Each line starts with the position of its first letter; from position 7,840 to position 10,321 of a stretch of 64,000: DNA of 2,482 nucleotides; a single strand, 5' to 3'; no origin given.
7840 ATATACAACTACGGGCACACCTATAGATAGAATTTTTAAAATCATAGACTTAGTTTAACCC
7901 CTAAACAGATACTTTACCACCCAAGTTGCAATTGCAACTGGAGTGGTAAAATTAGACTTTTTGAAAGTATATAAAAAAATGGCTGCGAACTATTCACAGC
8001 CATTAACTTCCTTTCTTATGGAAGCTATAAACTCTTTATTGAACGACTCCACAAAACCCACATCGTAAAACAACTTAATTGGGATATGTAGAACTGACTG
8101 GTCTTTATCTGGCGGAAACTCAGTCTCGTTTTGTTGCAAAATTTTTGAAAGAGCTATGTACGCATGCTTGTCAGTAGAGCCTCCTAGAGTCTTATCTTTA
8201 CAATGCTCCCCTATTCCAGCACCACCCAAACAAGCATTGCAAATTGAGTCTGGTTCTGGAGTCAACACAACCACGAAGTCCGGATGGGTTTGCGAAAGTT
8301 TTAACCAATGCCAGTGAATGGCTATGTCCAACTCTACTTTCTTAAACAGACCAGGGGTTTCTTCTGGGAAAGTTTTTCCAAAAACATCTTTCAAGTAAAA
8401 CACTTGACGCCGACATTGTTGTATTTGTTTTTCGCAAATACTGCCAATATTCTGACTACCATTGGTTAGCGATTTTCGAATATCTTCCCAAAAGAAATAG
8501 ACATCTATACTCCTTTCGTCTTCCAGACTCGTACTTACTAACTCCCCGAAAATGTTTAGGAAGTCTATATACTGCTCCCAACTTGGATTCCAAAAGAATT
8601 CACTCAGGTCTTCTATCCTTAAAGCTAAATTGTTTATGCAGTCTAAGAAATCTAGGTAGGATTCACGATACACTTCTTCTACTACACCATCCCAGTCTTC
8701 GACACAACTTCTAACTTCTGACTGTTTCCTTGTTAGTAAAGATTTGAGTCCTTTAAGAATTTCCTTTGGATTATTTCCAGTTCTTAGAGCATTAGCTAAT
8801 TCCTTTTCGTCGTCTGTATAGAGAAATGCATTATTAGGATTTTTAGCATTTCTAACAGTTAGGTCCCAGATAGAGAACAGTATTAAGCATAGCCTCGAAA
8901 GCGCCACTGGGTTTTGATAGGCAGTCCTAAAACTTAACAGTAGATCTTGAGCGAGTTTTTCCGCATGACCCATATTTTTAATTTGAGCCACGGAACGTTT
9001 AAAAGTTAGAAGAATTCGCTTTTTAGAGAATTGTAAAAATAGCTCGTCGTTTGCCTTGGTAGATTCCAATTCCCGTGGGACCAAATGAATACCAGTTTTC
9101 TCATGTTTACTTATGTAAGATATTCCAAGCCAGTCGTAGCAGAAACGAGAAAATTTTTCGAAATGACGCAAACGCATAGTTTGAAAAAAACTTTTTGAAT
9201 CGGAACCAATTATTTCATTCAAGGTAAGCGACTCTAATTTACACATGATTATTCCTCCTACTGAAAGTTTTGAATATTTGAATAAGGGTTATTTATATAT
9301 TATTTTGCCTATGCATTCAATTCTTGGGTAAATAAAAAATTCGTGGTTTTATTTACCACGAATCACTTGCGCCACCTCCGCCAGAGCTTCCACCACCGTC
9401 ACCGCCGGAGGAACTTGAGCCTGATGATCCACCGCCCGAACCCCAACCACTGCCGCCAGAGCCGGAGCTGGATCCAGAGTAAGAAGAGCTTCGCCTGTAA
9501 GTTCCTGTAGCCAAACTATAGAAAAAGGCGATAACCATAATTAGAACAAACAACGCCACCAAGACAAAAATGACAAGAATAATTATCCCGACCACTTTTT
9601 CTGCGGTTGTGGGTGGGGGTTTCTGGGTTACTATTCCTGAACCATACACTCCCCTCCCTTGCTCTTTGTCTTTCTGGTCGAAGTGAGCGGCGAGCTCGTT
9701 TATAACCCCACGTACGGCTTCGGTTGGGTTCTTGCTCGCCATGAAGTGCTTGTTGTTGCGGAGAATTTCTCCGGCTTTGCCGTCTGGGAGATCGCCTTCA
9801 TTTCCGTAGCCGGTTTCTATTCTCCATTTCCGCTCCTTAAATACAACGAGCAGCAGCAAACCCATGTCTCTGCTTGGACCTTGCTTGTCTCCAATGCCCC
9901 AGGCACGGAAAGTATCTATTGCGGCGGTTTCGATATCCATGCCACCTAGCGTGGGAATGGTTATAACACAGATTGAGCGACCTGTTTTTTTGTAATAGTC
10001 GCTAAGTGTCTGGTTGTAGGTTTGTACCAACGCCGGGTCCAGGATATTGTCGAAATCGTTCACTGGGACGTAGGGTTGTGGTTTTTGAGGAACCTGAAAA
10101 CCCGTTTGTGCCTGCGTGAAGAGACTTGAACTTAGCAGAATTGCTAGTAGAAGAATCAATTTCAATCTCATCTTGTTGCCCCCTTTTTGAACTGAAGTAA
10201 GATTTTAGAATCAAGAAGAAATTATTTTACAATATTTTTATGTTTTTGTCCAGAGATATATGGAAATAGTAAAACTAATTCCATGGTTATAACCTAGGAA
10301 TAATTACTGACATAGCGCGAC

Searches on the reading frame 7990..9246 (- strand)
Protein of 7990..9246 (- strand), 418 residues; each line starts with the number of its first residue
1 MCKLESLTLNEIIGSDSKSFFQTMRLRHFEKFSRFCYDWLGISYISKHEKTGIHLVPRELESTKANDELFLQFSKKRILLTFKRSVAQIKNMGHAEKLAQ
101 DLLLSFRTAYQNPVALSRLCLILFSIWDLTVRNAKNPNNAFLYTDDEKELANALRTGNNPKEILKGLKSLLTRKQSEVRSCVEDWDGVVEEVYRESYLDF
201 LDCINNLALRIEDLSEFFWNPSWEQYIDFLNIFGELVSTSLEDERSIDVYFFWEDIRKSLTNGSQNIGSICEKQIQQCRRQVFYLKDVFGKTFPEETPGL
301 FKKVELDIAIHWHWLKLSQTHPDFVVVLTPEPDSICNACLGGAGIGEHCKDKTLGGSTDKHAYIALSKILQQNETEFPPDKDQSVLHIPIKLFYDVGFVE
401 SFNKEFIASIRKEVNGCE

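Call 55: find_encoding_contigs(protein=window:7990-9246:-, flank=10000, max_places=1)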
Protein window:7990-9246:- (418 aa): 6 contigs read that carry it; 1 place shown.
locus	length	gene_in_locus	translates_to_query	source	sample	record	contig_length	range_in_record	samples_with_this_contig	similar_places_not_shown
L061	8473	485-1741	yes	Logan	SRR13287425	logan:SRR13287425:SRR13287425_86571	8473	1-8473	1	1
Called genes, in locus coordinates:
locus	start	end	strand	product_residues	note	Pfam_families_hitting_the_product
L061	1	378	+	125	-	?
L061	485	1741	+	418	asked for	-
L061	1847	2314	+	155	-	PF09997:DUF2238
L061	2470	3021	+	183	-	-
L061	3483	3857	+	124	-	-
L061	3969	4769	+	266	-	PF01435:Peptidase_M48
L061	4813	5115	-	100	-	-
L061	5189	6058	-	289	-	PF00892:EamA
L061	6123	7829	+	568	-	PF13231:PMT_2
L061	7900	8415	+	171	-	-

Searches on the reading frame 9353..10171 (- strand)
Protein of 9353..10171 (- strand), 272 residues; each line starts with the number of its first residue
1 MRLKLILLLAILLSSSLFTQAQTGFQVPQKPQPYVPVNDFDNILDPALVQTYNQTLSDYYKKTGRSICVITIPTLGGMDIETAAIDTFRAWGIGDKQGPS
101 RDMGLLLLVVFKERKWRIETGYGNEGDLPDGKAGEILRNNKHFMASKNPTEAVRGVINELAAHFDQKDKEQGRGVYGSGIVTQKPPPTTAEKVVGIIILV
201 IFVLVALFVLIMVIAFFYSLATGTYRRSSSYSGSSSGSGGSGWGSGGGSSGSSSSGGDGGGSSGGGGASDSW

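Call 91: search_protein_families(library=pfam, proteins=[window:9353-10171:-], max_evalue=0.001)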
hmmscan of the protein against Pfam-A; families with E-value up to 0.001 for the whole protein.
window:9353-10171:- (272 aa): 1 family
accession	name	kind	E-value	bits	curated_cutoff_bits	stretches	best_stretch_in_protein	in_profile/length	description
PF04536.20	TPM_phosphatase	-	5.6e-27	94.7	22.1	1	37-161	1-123/125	TPM domain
